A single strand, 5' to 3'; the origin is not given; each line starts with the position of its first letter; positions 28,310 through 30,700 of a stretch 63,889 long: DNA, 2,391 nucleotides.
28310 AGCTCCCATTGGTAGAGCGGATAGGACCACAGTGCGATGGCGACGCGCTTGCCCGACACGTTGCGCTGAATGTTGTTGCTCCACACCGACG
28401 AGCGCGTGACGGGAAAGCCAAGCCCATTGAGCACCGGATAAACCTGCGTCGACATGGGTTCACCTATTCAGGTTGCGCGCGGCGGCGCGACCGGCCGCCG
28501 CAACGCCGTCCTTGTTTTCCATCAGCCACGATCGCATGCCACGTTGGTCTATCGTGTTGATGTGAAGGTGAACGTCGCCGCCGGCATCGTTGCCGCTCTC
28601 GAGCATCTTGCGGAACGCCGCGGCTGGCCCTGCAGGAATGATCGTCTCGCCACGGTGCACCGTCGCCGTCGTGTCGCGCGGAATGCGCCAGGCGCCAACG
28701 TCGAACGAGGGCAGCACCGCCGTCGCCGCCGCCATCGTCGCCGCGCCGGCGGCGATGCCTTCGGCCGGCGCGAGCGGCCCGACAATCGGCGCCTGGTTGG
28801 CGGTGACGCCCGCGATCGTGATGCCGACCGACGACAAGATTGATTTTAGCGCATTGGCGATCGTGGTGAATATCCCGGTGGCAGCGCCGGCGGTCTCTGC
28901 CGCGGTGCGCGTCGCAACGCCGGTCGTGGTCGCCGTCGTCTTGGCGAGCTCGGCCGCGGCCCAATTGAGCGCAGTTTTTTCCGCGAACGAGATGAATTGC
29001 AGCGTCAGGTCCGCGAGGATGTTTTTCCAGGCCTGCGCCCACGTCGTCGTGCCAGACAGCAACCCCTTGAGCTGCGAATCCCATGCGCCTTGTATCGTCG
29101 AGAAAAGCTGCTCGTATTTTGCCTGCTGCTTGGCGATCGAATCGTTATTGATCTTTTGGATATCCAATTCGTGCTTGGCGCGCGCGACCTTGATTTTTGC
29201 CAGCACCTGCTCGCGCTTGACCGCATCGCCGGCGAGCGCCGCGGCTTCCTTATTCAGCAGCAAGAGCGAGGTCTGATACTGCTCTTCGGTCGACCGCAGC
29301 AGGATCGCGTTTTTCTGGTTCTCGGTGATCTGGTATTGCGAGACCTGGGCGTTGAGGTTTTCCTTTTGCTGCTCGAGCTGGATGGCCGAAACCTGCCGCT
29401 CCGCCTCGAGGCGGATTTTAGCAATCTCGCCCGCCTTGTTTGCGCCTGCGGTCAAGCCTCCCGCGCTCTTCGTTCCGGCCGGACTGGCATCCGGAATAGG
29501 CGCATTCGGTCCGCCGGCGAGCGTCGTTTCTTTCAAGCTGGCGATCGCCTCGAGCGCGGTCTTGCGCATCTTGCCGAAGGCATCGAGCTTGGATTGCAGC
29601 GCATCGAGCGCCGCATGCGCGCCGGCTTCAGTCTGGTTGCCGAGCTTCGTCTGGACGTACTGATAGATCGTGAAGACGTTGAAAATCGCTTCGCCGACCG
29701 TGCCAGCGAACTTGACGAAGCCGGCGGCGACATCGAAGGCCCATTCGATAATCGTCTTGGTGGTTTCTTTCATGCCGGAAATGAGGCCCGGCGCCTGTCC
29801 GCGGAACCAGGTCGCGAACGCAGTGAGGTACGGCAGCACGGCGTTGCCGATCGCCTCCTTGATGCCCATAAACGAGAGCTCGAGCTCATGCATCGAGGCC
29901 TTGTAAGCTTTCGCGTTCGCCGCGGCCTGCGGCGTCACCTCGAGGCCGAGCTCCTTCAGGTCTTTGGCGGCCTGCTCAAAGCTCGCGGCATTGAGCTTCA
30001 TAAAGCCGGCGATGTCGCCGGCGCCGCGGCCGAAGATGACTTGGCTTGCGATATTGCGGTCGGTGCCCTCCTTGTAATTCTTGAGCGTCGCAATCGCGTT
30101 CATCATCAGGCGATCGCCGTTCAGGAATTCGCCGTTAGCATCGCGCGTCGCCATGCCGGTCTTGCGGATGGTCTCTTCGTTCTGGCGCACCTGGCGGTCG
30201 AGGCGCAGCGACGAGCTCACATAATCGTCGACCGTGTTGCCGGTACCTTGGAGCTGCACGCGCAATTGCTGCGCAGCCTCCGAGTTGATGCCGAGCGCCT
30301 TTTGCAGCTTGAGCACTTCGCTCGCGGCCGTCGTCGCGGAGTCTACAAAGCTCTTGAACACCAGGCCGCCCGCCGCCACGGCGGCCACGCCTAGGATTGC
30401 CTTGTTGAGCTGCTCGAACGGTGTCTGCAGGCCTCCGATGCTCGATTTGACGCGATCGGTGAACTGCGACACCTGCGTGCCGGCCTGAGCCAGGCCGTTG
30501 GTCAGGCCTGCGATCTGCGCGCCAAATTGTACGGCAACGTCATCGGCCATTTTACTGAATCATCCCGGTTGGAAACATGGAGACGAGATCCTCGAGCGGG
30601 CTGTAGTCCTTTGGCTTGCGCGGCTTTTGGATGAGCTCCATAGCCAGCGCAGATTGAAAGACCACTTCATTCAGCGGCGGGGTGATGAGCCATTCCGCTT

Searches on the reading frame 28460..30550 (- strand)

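Call 25: search_protein_families(library=phrogs, proteins=[window:28460-30550:-], max_evalue=0.00001)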
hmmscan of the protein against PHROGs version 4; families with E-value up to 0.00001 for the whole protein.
window:28460-30550:- (696 aa): 5 families
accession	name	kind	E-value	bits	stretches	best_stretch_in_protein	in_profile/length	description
phrog_2854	-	tail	6.2e-23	82.4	2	388-676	541-817/855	tail length tape measure protein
phrog_8462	-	tail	2.6e-15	57.2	1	8-291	15-284/672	tail length tape measure protein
phrog_13338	-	unknown function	2.4e-14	53.6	1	23-323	12-302/903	-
phrog_8125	-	tail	1e-11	45.6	1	36-302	53-326/578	tail length tape measure protein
phrog_2013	-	tail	9.9e-08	32.2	1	24-385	43-361/657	lytic tail protein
